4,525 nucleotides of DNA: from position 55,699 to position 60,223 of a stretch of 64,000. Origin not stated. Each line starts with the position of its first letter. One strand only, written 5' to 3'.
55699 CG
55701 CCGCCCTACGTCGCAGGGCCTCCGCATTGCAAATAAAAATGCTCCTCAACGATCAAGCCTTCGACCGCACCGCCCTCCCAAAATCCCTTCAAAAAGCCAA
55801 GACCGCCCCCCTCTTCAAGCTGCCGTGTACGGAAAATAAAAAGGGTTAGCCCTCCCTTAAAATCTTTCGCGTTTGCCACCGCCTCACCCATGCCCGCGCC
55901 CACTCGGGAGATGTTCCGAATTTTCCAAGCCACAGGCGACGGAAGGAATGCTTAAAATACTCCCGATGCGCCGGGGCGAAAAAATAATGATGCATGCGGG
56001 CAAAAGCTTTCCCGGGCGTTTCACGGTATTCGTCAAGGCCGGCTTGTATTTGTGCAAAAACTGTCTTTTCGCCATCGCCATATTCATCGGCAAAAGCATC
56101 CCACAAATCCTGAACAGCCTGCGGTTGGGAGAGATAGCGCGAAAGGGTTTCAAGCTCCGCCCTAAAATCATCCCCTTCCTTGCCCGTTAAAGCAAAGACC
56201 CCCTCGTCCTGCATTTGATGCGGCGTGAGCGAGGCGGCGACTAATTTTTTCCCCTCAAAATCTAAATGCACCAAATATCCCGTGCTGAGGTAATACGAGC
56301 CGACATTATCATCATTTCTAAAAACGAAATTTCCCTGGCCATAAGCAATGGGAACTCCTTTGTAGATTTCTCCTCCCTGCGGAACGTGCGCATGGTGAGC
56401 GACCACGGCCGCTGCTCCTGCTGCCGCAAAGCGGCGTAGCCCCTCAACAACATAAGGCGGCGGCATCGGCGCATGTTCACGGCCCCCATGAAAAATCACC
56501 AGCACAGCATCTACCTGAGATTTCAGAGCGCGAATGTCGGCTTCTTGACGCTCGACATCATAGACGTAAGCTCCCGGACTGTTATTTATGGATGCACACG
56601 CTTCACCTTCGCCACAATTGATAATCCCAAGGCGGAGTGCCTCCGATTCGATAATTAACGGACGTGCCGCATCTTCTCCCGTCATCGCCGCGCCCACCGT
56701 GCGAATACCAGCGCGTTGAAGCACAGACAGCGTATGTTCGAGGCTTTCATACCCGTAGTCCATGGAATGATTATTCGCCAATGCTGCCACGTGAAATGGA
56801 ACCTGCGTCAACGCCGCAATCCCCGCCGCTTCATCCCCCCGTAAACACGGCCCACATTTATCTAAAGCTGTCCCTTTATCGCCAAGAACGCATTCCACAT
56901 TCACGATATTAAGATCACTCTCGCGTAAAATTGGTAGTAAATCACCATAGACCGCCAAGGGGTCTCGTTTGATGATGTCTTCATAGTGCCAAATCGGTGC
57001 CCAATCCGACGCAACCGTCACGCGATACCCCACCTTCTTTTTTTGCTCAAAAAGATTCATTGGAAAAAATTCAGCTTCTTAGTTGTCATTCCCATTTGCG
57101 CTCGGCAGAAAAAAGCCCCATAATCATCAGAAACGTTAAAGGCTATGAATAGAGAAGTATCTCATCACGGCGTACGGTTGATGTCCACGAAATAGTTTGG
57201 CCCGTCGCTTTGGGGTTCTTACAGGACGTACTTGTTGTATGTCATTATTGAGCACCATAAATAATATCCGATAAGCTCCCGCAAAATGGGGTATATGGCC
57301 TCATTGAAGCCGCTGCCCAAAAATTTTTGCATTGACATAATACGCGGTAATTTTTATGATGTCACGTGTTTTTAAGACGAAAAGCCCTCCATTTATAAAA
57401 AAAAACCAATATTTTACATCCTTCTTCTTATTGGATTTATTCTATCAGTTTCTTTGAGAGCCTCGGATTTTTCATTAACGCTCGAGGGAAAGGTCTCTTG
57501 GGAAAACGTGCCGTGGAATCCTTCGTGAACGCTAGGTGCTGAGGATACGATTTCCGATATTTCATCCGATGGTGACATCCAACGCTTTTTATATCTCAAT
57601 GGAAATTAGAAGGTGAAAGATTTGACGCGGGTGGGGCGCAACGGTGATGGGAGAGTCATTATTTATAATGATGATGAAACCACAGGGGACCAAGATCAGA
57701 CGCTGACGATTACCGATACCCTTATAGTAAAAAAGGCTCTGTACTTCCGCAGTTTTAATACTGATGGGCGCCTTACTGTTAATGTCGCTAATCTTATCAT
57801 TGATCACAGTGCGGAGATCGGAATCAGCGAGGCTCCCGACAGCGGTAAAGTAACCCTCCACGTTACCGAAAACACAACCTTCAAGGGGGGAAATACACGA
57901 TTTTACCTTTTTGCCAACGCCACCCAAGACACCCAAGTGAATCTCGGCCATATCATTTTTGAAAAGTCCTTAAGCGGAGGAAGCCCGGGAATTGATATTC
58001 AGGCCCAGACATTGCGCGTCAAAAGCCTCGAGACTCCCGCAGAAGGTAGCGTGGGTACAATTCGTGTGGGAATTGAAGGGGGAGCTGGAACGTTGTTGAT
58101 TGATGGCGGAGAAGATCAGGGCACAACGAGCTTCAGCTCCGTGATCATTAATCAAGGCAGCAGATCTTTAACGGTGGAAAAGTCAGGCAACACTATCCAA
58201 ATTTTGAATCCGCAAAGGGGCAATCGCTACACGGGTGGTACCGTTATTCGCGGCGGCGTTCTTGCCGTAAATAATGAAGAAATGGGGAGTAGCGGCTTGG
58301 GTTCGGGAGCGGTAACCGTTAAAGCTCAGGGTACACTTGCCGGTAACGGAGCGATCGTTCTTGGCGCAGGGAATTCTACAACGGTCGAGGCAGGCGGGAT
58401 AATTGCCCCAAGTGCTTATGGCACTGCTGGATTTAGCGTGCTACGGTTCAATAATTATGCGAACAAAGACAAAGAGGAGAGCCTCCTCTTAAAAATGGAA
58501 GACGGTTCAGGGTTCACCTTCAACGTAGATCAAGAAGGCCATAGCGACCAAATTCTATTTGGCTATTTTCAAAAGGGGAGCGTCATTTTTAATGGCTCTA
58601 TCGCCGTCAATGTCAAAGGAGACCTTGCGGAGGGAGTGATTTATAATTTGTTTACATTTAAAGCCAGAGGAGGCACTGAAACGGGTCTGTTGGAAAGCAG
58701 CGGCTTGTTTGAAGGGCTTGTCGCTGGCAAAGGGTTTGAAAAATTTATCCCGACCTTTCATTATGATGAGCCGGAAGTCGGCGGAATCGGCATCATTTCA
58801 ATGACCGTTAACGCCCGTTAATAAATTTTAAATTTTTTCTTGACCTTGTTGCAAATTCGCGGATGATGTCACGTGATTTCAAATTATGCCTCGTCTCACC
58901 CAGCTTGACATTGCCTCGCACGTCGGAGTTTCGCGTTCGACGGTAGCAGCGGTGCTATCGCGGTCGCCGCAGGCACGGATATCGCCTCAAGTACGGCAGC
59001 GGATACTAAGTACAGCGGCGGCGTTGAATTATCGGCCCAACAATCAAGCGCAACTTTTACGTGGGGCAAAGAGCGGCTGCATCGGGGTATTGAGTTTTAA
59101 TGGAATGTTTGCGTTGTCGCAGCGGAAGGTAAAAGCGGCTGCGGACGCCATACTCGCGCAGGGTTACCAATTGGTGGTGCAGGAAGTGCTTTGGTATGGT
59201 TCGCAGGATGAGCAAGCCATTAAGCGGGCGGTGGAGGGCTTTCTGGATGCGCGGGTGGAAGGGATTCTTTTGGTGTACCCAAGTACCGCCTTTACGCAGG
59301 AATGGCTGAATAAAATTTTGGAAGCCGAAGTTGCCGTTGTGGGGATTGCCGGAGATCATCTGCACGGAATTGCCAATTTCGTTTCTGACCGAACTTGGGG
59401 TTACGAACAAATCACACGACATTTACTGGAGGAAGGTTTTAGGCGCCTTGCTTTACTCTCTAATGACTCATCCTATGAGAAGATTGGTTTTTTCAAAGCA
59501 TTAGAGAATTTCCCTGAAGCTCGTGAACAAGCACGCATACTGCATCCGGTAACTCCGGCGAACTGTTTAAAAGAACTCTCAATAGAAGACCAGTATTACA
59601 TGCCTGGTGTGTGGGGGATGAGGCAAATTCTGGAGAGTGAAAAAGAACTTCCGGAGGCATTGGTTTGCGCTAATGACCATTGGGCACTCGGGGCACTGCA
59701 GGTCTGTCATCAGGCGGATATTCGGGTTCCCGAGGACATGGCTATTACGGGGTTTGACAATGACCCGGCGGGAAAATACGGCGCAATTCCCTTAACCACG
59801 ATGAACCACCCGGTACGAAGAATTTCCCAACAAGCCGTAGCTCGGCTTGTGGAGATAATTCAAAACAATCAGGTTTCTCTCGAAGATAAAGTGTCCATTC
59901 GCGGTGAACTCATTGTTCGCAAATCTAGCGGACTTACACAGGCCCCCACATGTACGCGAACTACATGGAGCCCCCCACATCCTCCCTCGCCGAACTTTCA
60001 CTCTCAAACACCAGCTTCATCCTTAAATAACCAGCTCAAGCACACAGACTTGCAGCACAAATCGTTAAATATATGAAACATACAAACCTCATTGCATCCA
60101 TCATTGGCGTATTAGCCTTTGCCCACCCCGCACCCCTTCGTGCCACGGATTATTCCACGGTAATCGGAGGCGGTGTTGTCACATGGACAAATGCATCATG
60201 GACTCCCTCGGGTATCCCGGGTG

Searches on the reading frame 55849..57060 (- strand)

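Call 11: search_protein_families(library=pfam, proteins=[window:55849-57060:-], max_evalue=0.001)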
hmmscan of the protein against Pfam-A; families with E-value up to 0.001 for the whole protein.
window:55849-57060:- (404 aa): 1 family
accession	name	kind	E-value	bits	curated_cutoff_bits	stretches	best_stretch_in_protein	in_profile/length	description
PF09587.15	PGA_cap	-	1.2e-53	182.7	27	1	33-248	24-254/255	Bacterial capsule synthesis protein PGA_cap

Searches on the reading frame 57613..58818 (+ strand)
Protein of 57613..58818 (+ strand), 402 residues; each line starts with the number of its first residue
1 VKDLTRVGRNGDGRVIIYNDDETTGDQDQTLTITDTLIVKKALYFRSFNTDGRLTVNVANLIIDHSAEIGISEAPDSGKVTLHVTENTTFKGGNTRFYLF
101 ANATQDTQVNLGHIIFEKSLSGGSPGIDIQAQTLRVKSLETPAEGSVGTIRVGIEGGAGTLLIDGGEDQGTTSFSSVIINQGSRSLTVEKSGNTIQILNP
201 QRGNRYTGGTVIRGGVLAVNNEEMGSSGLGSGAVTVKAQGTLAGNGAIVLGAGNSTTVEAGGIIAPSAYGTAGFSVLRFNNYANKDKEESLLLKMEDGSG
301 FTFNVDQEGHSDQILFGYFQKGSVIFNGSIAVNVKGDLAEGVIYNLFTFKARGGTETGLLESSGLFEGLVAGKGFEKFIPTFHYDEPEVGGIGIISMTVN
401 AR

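Call 11: search_protein_families(library=pfam, proteins=[window:57613-58818:+], max_evalue=0.001)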
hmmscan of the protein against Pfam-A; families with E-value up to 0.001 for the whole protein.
window:57613-58818:+ (402 aa): 1 family
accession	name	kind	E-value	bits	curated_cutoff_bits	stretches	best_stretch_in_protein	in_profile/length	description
PF12951.13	PATR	-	0.00047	20.6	27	1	189-219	2-30/30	Passenger-associated-transport-repeat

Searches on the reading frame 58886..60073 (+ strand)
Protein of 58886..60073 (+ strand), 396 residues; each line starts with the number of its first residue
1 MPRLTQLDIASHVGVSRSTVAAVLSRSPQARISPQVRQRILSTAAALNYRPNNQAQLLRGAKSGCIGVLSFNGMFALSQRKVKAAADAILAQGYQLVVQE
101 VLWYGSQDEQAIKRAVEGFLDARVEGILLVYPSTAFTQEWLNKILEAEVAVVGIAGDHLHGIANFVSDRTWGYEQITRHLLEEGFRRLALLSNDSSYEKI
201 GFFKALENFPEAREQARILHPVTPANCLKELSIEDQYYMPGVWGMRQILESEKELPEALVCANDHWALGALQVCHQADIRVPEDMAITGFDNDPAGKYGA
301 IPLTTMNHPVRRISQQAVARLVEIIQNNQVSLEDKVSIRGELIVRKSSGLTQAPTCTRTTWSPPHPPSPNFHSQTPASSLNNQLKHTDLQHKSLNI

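Call 11: search_protein_families(library=pfam, proteins=[window:58886-60073:+], max_evalue=0.001)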
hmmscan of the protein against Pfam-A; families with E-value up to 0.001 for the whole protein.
window:58886-60073:+ (396 aa): 4 families
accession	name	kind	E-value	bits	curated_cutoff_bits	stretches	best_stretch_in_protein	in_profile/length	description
PF13377.12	Peripla_BP_3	-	4.1e-27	95.7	26.5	1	178-348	2-167/167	Periplasmic binding protein-like domain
PF00356.27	LacI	-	1.6e-08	34.6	27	1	8-52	4-46/46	Bacterial regulatory proteins, lacI family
PF00532.27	Peripla_BP_1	-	1.2e-07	32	22.2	1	83-329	21-265/281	Periplasmic binding proteins and sugar binding domain of LacI family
PF13407.12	Peripla_BP_4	-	9.7e-05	22.5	35.1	0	79-155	17-87/258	Periplasmic binding protein domain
